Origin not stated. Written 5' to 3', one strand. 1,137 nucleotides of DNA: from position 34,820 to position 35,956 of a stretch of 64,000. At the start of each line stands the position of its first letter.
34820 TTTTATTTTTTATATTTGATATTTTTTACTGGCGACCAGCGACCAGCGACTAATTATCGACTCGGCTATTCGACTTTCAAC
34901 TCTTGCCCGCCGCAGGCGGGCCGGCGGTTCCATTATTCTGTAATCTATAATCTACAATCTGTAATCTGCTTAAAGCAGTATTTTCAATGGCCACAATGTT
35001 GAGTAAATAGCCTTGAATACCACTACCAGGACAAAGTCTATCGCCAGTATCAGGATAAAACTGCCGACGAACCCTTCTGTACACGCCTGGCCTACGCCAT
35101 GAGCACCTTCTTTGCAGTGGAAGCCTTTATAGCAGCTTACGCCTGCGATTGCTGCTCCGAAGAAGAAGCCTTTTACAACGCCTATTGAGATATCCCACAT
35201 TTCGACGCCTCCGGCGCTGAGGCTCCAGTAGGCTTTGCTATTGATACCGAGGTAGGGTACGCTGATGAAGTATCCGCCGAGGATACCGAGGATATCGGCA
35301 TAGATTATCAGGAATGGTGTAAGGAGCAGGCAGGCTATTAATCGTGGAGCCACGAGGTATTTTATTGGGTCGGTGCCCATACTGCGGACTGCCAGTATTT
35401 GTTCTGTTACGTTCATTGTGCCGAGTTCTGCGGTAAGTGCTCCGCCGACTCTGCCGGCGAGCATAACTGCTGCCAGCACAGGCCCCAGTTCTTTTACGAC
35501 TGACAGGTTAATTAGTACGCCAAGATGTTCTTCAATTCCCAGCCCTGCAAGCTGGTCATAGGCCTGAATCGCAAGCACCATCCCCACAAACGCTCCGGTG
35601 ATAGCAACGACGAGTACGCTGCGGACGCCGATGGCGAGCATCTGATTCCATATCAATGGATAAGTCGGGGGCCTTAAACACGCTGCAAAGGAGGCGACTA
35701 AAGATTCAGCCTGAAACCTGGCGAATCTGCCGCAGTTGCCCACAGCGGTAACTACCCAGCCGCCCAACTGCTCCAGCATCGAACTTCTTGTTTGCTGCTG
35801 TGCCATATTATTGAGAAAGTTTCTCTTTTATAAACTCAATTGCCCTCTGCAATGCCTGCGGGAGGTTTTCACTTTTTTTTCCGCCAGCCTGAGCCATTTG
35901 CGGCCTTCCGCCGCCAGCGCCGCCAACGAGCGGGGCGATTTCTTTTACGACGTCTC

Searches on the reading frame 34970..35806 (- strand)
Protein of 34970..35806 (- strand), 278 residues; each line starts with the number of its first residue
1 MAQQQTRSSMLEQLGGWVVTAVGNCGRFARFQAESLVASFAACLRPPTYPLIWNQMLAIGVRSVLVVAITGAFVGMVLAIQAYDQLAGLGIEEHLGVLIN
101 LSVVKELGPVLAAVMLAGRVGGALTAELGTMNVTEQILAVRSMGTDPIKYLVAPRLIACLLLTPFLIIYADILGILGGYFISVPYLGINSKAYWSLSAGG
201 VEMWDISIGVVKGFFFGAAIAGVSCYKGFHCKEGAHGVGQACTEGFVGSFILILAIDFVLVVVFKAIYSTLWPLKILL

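Call 3: search_protein_families(library=pfam, proteins=[window:34970-35806:-])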
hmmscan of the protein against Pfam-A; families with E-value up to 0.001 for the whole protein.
window:34970-35806:- (278 aa): 1 family
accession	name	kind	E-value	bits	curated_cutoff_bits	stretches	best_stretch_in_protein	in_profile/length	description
PF02405.21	MlaE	-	1.2e-73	247.7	22.5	1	53-262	2-211/212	Permease MlaE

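Call 4: search_protein_families(library=ncbifam, proteins=[window:34970-35806:-])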
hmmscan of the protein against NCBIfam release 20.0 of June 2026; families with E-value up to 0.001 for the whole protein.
window:34970-35806:- (278 aa): 2 families
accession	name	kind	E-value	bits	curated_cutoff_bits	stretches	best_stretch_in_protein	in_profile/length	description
TIGR00056.1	TIGR00056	subfamily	3e-69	233.5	212.2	1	31-264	23-256/260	MlaE family lipid ABC transporter permease subunit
NF033619.1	perm_MlaE_1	exception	1.3e-65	221.5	315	1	13-263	2-250/253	lipid asymmetry maintenance ABC transporter permease subunit MlaE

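Call 5: find_encoding_contigs(protein=window:34970-35806:-, flank=10000, max_places=10)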
Protein window:34970-35806:- (278 aa): no gene with exactly this product is on record in the collection.

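Call 13: find_homologous_proteins(query=window:34970-35806:-, max_evalue=1e-20)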
Query window:34970-35806:- (278 aa): 7925 proteins with E <= 1e-20 among 8000 candidates; the best 120 are listed.
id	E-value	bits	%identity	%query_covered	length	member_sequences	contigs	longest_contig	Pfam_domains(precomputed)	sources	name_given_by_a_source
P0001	8.0e-175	598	100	100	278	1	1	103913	PF02405.22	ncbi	-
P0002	1.3e-162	558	91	100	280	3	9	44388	PF02405.22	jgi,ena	jgi:phospholipid/cholesterol/gamma-HCH transport system permease protein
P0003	2.1e-159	547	89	100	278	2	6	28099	PF02405.22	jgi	jgi:phospholipid/cholesterol/gamma-HCH transport system permease protein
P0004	3.8e-158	543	88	100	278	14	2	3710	PF02405.22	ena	-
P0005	7.5e-158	542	88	100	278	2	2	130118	PF02405.22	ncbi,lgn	-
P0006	2.3e-157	541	90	100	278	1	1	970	PF02405.22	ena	-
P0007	1.2e-155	535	88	100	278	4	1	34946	PF02405.22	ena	-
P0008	1.7e-155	535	87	100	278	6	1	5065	PF02405.22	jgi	jgi:phospholipid/cholesterol/gamma-HCH transport system permease protein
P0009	5.8e-154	530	86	100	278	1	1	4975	PF02405.22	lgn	-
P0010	1.6e-153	528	87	100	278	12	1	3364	PF02405.22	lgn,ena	-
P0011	2.0e-153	528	88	97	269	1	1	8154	PF02405.22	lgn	-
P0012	2.7e-151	521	86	100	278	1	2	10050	PF02405.22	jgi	jgi:phospholipid/cholesterol/gamma-HCH transport system permease protein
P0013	9.7e-148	509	84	99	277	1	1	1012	PF02405.22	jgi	jgi:phospholipid/cholesterol/gamma-HCH transport system permease protein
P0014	1.4e-147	509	84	100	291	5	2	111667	PF02405.22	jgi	-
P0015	4.8e-147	507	84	100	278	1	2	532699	PF02405.22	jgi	jgi:phospholipid/cholesterol/gamma-HCH transport system permease protein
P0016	5.7e-147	507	84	100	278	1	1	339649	PF02405.22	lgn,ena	-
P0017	5.7e-147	507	87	97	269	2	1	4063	PF02405.22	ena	-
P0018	7.4e-147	506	84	99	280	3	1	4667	PF02405.22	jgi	-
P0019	2.5e-146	505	84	100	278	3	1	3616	PF02405.22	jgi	jgi:phospholipid/cholesterol/gamma-HCH transport system permease protein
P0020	4.6e-146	504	84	100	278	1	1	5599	PF02405.22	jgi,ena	-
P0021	5.5e-146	503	83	100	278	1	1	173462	PF02405.22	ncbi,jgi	ncbi:MAG: ABC transporter permease [Phycisphaerae bacterium]|jgi:phospholipid/cholesterol/gamma-HCH 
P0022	6.6e-146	503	83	100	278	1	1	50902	PF02405.22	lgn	-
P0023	8.0e-146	503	83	100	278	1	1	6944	PF02405.22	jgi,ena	-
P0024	1.6e-145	502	82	100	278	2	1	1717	PF02405.22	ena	-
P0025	5.9e-145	500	82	100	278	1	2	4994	PF02405.22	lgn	-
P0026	4.3e-144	497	83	100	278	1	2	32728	PF02405.22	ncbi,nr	ncbi:MAG: putative phospholipid ABC transporter permease protein MlaE [Planctomycetes bacterium ADur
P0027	4.9e-144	497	82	100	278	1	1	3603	PF02405.22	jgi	jgi:phospholipid/cholesterol/gamma-HCH transport system permease protein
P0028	7.0e-144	497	82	100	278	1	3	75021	PF02405.22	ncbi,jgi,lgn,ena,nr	ncbi:MAG: hypothetical protein A2Y10_05535 [Planctomycetes bacterium GWF2_41_51]|nr:MAG: hypothetica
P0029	8.4e-144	496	82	100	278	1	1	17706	PF02405.22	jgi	jgi:phospholipid/cholesterol/gamma-HCH transport system permease protein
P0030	9.5e-144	496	82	100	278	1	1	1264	PF02405.22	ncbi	-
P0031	1.2e-143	496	82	100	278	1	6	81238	PF02405.22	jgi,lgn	-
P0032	1.3e-143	496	81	100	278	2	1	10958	PF02405.22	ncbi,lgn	ncbi:MAG: ABC transporter permease [Phycisphaerales bacterium]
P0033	1.7e-143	495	82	100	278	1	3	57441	PF02405.22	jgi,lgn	jgi:phospholipid/cholesterol/gamma-HCH transport system permease protein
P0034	2.1e-143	495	84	97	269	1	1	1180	PF02405.22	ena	-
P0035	3.9e-143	494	81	100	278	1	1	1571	PF02405.22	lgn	-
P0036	4.7e-143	494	81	100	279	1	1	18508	PF02405.22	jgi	jgi:phospholipid/cholesterol/gamma-HCH transport system permease protein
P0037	6.2e-143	493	82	99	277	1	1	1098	PF02405.22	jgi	jgi:phospholipid/cholesterol/gamma-HCH transport system permease protein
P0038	6.5e-143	493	81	100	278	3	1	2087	PF02405.22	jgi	jgi:phospholipid/cholesterol/gamma-HCH transport system permease protein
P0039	1.4e-142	492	85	97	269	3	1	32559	PF02405.22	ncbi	-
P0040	1.9e-142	492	79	100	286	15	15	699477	PF02405.22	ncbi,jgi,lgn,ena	jgi:phospholipid/cholesterol/gamma-HCH transport system permease protein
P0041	3.4e-142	491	82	100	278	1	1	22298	PF02405.22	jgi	-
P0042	4.0e-142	491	85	97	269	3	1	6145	PF02405.22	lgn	-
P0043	1.0e-141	489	81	99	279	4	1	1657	PF02405.22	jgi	-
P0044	1.4e-141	489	81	100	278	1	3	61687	PF02405.22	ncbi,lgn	-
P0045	2.3e-141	488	80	100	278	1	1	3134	PF02405.22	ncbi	-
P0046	2.6e-141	488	80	100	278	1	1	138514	PF02405.22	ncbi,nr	ncbi:MAG: ABC transporter permease [Planctomycetaceae bacterium]|nr:ABC transporter permease [Planct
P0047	2.8e-141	488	82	100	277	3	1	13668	PF02405.22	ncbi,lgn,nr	ncbi:MAG: ABC transporter permease [Phycisphaerae bacterium]|nr:ABC transporter permease [Phycisphae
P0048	3.3e-141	488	80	100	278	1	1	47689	PF02405.22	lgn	-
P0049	4.7e-141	487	84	97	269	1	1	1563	PF02405.22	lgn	-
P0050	6.5e-141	487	81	100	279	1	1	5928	PF02405.22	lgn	-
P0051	4.3e-140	484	79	100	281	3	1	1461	PF02405.22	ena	-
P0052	4.5e-140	484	82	99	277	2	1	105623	PF02405.22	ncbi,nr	ncbi:MAG: ABC transporter permease [Sedimentisphaerales bacterium]|nr:ABC transporter permease [Sedi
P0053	6.5e-140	484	79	99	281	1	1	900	PF02405.22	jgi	jgi:phospholipid/cholesterol/gamma-HCH transport system permease protein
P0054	9.5e-140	483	79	100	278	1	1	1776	PF02405.22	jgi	jgi:phospholipid/cholesterol/gamma-HCH transport system permease protein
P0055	1.4e-138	479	78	99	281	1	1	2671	PF02405.22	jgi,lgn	jgi:phospholipid/cholesterol/gamma-HCH transport system permease protein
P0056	4.3e-136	471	78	100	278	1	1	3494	PF02405.22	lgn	-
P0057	6.9e-136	470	78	97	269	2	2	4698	PF02405.22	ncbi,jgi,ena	-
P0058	7.7e-135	467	76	100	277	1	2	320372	PF02405.22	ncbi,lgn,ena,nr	ncbi:MAG: ABC transporter permease [Anaerohalosphaeraceae bacterium]|nr:ABC transporter permease [An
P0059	2.4e-134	465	78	100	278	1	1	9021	PF02405.22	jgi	jgi:phospholipid/cholesterol/gamma-HCH transport system permease protein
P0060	7.5e-134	464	78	100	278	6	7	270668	PF02405.22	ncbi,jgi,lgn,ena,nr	ncbi:MAG: MlaE family ABC transporter permease [Sedimentisphaerales bacterium]|nr:MAG: hypothetical 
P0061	8.8e-134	463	79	97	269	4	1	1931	PF02405.22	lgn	-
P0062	7.7e-133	460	79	100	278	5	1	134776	PF02405.22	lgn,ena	-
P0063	7.7e-133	460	78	100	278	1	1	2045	PF02405.22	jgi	jgi:phospholipid/cholesterol/gamma-HCH transport system permease protein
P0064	1.5e-131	456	77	98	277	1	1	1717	PF02405.22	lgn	-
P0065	8.9e-131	454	75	100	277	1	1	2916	PF02405.22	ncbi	-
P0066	2.7e-130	452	77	96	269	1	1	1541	PF02405.22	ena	-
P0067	2.2e-129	449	75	98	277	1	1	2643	PF02405.22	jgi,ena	-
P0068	3.8e-129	448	77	97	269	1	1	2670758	PF02405.22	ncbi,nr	ncbi:MAG: ABC transporter permease [Planctomycetota bacterium]|nr:MAG: ABC transporter permease [Pla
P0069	5.7e-129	448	76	96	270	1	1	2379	PF02405.22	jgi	jgi:phospholipid/cholesterol/gamma-HCH transport system permease protein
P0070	6.6e-129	447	77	97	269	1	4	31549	PF02405.22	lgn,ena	-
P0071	9.4e-129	447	75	97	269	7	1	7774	PF02405.22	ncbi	-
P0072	1.3e-128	446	76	96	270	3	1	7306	PF02405.22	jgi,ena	-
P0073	1.3e-128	446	75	97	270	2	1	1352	PF02405.22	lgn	-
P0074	1.7e-128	446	86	87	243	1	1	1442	PF02405.22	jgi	-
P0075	1.9e-128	446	75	97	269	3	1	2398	PF02405.22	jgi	jgi:phospholipid/cholesterol/gamma-HCH transport system permease protein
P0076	2.2e-128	446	75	97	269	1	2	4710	PF02405.22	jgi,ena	-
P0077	2.7e-128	445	74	97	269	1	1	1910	PF02405.22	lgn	-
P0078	3.1e-128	445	75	97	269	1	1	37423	PF02405.22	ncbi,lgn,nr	ncbi:MAG: ABC transporter permease [Sedimentisphaerales bacterium]|nr:ABC transporter permease [Sedi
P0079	5.1e-128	445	76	96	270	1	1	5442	PF02405.22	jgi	jgi:phospholipid/cholesterol/gamma-HCH transport system permease protein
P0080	6.3e-128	444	75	95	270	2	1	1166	PF02405.22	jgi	jgi:phospholipid/cholesterol/gamma-HCH transport system permease protein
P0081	6.3e-128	444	76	95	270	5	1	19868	PF02405.22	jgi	-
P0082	8.0e-128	444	77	95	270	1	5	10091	PF02405.22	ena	-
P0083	1.1e-127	444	75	97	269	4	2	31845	PF02405.22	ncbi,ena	-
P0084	1.1e-127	443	75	97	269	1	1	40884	PF02405.22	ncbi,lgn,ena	-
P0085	1.5e-127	443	74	97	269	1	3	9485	PF02405.22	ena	-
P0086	1.7e-127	443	76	97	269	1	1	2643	PF02405.22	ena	-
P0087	2.0e-127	443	75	95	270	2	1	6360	PF02405.22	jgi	jgi:phospholipid/cholesterol/gamma-HCH transport system permease protein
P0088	2.3e-127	442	75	97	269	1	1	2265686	PF02405.22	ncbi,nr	ncbi:MAG: ABC transporter permease [Planctomycetota bacterium]|nr:MAG: ABC transporter permease [Pla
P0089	2.7e-127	442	76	97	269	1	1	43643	PF02405.22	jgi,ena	-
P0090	3.6e-127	442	75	97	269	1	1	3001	PF02405.22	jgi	jgi:phospholipid/cholesterol/gamma-HCH transport system permease protein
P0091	3.8e-127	442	74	97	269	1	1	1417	PF02405.22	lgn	-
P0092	4.7e-127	441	74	97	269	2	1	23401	PF02405.22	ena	-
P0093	5.0e-127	441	74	95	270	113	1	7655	PF02405.22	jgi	-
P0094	6.6e-127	441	75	97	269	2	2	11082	PF02405.22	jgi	jgi:phospholipid/cholesterol/gamma-HCH transport system permease protein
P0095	7.4e-127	441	75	97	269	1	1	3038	PF02405.22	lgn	-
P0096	7.9e-127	441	74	97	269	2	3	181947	PF02405.22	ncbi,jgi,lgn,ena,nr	ncbi:MAG TPA: ABC transporter permease [Sedimentisphaerales bacterium]|nr:ABC transporter permease [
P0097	8.0e-127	441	74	97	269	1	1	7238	PF02405.22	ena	-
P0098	8.0e-127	441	74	97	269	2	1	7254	PF02405.22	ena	-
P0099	8.3e-127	441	75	97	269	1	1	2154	PF02405.22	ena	-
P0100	9.9e-127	440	75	95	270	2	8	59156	PF02405.22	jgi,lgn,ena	jgi:phospholipid/cholesterol/gamma-HCH transport system permease protein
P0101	1.1e-126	440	74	97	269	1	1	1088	PF02405.22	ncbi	-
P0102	1.5e-126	440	74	97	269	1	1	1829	PF02405.22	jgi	-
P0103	1.6e-126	440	74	97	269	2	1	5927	PF02405.22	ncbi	-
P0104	1.8e-126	439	75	97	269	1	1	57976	PF02405.22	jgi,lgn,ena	-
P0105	2.2e-126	439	75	97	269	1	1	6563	PF02405.22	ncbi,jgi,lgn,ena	ncbi:MAG: ABC transporter permease [Planctomycetota bacterium]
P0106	2.3e-126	439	75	95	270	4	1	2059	PF02405.22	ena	-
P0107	2.3e-126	439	72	97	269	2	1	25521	PF02405.22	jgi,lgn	jgi:phospholipid/cholesterol/gamma-HCH transport system permease protein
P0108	2.8e-126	439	74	97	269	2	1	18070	PF02405.22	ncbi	-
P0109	2.8e-126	439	74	97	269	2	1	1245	PF02405.22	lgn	-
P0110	3.7e-126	438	73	97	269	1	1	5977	PF02405.22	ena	-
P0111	3.8e-126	438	73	97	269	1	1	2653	PF02405.22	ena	-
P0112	3.9e-126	438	73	97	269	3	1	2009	PF02405.22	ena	-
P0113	4.4e-126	438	75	97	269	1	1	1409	PF02405.22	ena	-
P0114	4.6e-126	438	74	97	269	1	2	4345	PF02405.22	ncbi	-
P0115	5.0e-126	438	75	94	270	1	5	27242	PF02405.22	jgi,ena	-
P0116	5.1e-126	438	73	96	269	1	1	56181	PF02405.22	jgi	-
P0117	6.4e-126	438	73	97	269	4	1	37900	PF02405.22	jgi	-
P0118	6.5e-126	438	76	97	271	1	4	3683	PF02405.22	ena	-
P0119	7.2e-126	437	74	97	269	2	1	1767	PF02405.22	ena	-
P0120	7.3e-126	437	74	97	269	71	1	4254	PF02405.22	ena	-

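Call 14: find_related_loci(query=window:34970-35806:-, collection=genome_contigs, flank=10000)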
Query window:34970-35806:- (278 aa) in genome_contigs; peptide patterns used: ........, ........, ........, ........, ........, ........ (x = any residue, [..] = any of these).
486 stretches matched a pattern; 455 encode a relative of the query (tblastn E <= 1e-3); the best 80 are kept; 80 distinct loci.
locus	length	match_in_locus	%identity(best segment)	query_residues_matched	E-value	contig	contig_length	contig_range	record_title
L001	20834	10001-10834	89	1-278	2e-166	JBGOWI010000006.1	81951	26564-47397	MAG: Phycisphaerae bacterium isolate OBJ_0618_130150_96 k141_3566988_length_81951_cov_131.5848, whole genome shotgun seq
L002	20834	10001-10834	88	1-278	7e-166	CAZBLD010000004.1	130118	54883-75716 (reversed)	MAG TPA_asm: uncultured Planctomycetaceae bacterium isolate binchicken_co376_317 genome assembly, contig: NODE_59_length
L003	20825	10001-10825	87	4-278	5e-160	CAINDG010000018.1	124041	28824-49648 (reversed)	MAG: uncultured planctomycete isolate A14_bin-1425 genome assembly, contig: bin-1425:18/54, whole genome shotgun sequenc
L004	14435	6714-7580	82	1-278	8e-157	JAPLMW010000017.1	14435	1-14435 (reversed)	MAG: Phycisphaerae bacterium isolate LacPavin_0920_SED3_MAG_44_51 LacPavin_0920_SED3_scaffold_354390, whole genome shotg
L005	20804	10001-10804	87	1-268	2e-155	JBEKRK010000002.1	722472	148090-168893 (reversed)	MAG: Sedimentisphaerales bacterium isolate SPRUCE 509 SPRUCE_509_2, whole genome shotgun sequence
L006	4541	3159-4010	83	1-273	3e-158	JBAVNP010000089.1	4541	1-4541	MAG: Sedimentisphaerales bacterium isolate MFD03833_ilm_asm_bin2 k127_23285, whole genome shotgun sequence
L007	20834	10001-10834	83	1-278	2e-152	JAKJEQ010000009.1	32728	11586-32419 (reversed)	MAG: Planctomycetota bacterium isolate UR.bin163 NODE_9_length_32728_cov_2.854583, whole genome shotgun sequence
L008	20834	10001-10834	82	1-278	2e-152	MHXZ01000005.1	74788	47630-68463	MAG: Planctomycetes bacterium GWF2_41_51 gwf2_scaffold_1102, whole genome shotgun sequence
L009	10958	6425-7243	81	1-273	2e-150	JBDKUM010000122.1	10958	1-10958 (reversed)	MAG: Phycisphaerales bacterium isolate 8_bin.133 c_000000509991, whole genome shotgun sequence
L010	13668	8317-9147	82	1-278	2e-149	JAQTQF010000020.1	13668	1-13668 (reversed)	MAG: Phycisphaerae bacterium isolate STB_133 NODE_11043_length_13668_cov_2.483864_Sandtown_B, whole genome shotgun seque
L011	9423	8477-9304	83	3-278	5e-148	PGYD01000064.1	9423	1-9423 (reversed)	MAG: Planctomycetes bacterium HGW-Planctomycetes-1 bjp_ig2158_scaffold_3009, whole genome shotgun sequence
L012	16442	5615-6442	83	3-278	5e-148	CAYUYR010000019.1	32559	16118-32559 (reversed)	MAG TPA_asm: uncultured Planctomycetaceae bacterium isolate SRP141376_co2_344 genome assembly, contig: NODE_2991_length_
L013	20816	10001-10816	79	3-274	2e-146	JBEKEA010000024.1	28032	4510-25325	MAG: Sedimentisphaerales bacterium isolate SPRUCE 196 SPRUCE_196_24, whole genome shotgun sequence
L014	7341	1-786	85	17-278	3e-146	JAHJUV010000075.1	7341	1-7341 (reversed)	MAG: Planctomycetota bacterium isolate OSL_A.mb.29 OSL_A.mb.29_k141_93587, whole genome shotgun sequence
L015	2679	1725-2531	78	10-278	4e-151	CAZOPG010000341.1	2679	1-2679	MAG TPA_asm: uncultured Planctomycetaceae bacterium isolate binchicken_co181_78 genome assembly, contig: NODE_95671_leng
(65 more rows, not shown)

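Call 32: search_protein_families(library=pfam, proteins=[L012:6592-9165:-, L012:9155-10099:-, L012:11448-13544:+, L012:13775-15868:+, L014:1861-3825:-, L014:3918-5066:-, L014:5327-6817:+, L001:12059-13807:-, L001:14028-14822:-, L002:18040-18975:+])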
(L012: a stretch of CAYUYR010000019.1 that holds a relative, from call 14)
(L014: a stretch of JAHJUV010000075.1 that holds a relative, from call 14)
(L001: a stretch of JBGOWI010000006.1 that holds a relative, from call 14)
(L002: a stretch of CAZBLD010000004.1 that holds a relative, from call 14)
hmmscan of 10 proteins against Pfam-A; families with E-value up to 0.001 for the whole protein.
L012:6592-9165:- (857 aa): 3 families
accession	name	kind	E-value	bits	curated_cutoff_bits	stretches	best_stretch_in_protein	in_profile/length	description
PF00270.35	DEAD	-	7.1e-15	55.6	26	1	144-274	1-136/167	DEAD/DEAH box helicase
PF04851.21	ResIII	-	3.9e-07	30.6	22.5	1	147-264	8-134/164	Type III restriction enzyme, res subunit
PF00271.37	Helicase_C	-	3.5e-05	24.5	23.5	1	445-527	37-108/110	Helicase conserved C-terminal domain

L012:9155-10099:- (314 aa): 1 family
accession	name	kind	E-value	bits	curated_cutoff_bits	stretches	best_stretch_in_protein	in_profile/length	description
PF08878.16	HamA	-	4.9e-35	121.9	25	1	58-278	2-212/230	HamA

L012:11448-13544:+ (698 aa): 4 families
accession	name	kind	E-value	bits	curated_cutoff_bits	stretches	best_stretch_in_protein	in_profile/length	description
PF00072.30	Response_reg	-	2.3e-27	95.8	30.2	1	424-533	1-110/111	Response regulator receiver domain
PF02518.31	HATPase_c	-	1.6e-25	90.1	26.4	1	276-390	2-110/111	Histidine kinase-, DNA gyrase B-, and HSP90-like ATPase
PF00512.31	HisKA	-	7.6e-24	84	26.9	1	163-228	1-66/66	His Kinase A (phospho-acceptor) domain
PF01627.28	Hpt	-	1.1e-11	45.3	24.6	1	596-676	2-82/84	Hpt domain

L012:13775-15868:+ (697 aa): 1 family
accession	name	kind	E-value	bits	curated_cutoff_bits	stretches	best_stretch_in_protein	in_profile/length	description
PF04055.27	Radical_SAM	-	1.2e-13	52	29.5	1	327-465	3-136/166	Radical SAM superfamily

L014:1861-3825:- (654 aa): 1 family
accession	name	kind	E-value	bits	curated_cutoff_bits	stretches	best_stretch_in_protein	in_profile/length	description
PF13589.12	HATPase_c_3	-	5.6e-17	62.5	25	1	25-130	6-105/137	Histidine kinase-, DNA gyrase B-, and HSP90-like ATPase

L014:3918-5066:- (382 aa): 7 families
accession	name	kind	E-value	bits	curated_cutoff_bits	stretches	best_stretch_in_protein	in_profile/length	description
PF02481.21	DNA_processg_A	-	4e-75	252.1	29.6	1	78-282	4-211/212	DNA recombination-mediator protein A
PF17782.7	DprA_WH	-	2e-10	41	22.9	1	324-375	10-61/61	DprA winged helix domain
PF14520.12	HHH_5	-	6.6e-10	39.8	27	1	18-63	8-54/57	Helix-hairpin-helix domain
PF21102.3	DprA_N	-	1.5e-09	37.8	22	1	9-41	5-37/64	DprA-like N-terminal HHH domain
PF00633.29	HHH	-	1.3e-06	28.4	24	1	35-62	2-29/30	Helix-hairpin-helix motif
PF12826.13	HHH_2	-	6.9e-06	26.6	27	1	21-62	12-53/64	Helix-hairpin-helix motif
PF18306.6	LDcluster4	-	2.8e-05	24.2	26.3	1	117-174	2-60/151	SLOG cluster4 family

L014:5327-6817:+ (496 aa): 2 families
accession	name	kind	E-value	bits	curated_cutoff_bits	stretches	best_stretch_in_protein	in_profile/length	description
PF02875.26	Mur_ligase_C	-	4.3e-20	73.3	28.4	1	362-483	1-127/127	Mur ligase, glutamate ligase domain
PF08245.18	Mur_ligase_M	-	5.5e-13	49.8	24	1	149-335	14-199/200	Mur ligase middle domain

L001:12059-13807:- (582 aa): 2 families
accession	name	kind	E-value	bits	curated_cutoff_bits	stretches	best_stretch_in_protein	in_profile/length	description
PF10088.15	DUF2326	-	9.4e-39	132.8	28.7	1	448-582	2-141/141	Uncharacterised protein conserved in bacteria (DUF2326)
PF20275.3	CTD10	-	1.1e-05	26.4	28.1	1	291-392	9-117/134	C-terminal domain 10 of the ABC-three component (ABC-3C) systems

L001:14028-14822:- (264 aa): 1 family
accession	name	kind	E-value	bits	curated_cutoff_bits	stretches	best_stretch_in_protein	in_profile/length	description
PF20275.3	CTD10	-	7.1e-07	30.3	28.1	1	159-263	25-134/134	C-terminal domain 10 of the ABC-three component (ABC-3C) systems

L002:18040-18975:+ (311 aa): 1 family
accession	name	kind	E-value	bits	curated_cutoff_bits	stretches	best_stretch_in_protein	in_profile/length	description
PF05066.19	HARE-HTH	-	1.2e-15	58.1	25.9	1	5-76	2-69/71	HB1, ASXL, restriction endonuclease HTH domain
